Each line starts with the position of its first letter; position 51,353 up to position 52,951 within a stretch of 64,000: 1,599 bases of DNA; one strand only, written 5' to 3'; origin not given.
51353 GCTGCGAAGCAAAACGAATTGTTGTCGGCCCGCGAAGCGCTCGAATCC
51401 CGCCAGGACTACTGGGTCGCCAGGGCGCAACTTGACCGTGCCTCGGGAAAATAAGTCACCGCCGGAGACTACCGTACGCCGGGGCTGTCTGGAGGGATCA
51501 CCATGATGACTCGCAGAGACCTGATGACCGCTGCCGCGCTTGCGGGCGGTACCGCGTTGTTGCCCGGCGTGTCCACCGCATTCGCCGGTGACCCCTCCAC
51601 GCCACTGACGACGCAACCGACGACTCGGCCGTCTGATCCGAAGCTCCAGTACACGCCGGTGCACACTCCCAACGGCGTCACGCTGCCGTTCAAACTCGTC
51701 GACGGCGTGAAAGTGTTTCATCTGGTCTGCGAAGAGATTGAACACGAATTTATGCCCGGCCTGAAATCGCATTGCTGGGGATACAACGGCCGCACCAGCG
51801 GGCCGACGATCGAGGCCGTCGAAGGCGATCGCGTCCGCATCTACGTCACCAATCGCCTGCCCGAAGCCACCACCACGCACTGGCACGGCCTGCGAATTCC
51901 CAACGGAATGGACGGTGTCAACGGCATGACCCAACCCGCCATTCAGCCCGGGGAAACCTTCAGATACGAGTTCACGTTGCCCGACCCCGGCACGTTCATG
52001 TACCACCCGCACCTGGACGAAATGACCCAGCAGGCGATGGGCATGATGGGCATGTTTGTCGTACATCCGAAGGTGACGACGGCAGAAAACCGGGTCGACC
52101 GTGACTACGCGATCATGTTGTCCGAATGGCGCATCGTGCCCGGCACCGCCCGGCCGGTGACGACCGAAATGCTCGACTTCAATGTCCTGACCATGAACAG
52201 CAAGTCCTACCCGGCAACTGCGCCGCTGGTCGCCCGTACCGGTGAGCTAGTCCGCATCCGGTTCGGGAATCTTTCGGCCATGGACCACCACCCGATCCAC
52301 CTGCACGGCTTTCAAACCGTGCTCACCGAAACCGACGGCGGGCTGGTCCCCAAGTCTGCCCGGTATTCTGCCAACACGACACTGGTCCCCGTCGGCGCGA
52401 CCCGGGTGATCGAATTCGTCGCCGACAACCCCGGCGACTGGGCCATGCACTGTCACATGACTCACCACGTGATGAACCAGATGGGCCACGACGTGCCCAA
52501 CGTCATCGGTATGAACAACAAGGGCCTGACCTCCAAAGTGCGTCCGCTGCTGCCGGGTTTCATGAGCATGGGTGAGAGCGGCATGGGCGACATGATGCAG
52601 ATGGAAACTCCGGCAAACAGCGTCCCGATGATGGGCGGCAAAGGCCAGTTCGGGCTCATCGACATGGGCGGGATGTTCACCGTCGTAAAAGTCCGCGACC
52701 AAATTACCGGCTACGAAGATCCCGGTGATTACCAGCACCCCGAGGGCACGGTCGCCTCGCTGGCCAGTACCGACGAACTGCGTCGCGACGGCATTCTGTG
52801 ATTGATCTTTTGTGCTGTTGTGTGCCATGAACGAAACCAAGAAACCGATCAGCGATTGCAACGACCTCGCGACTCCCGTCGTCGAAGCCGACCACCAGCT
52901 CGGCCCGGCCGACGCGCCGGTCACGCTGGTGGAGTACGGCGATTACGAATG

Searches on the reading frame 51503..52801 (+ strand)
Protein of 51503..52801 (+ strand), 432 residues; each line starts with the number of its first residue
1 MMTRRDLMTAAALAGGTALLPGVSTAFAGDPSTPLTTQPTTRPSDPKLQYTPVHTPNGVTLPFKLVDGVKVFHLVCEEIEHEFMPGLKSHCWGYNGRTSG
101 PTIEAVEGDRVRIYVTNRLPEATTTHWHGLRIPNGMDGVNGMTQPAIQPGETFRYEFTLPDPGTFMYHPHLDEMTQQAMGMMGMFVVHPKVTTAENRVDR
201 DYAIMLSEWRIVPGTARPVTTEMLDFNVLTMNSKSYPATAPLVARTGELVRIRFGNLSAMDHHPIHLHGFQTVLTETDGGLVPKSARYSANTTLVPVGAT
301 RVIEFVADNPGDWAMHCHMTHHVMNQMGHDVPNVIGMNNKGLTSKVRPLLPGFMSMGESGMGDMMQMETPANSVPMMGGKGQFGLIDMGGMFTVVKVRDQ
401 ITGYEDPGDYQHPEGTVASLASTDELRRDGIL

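Call 71: search_protein_families(library=pfam, proteins=[window:51503-52801:+], max_evalue=0.001)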
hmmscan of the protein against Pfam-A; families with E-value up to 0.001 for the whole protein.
window:51503-52801:+ (432 aa): 3 families
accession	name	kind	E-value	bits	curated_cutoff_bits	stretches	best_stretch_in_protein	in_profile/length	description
PF07732.21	Cu-oxidase_3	-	4.2e-39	133.7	21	1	80-190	6-117/119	Multicopper oxidase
PF07731.20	Cu-oxidase_2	-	1.6e-32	112.6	20.4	2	219-331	8-131/137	Multicopper oxidase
PF00394.28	Cu-oxidase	-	6e-05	23.6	21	1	238-324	56-140/157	Multicopper oxidase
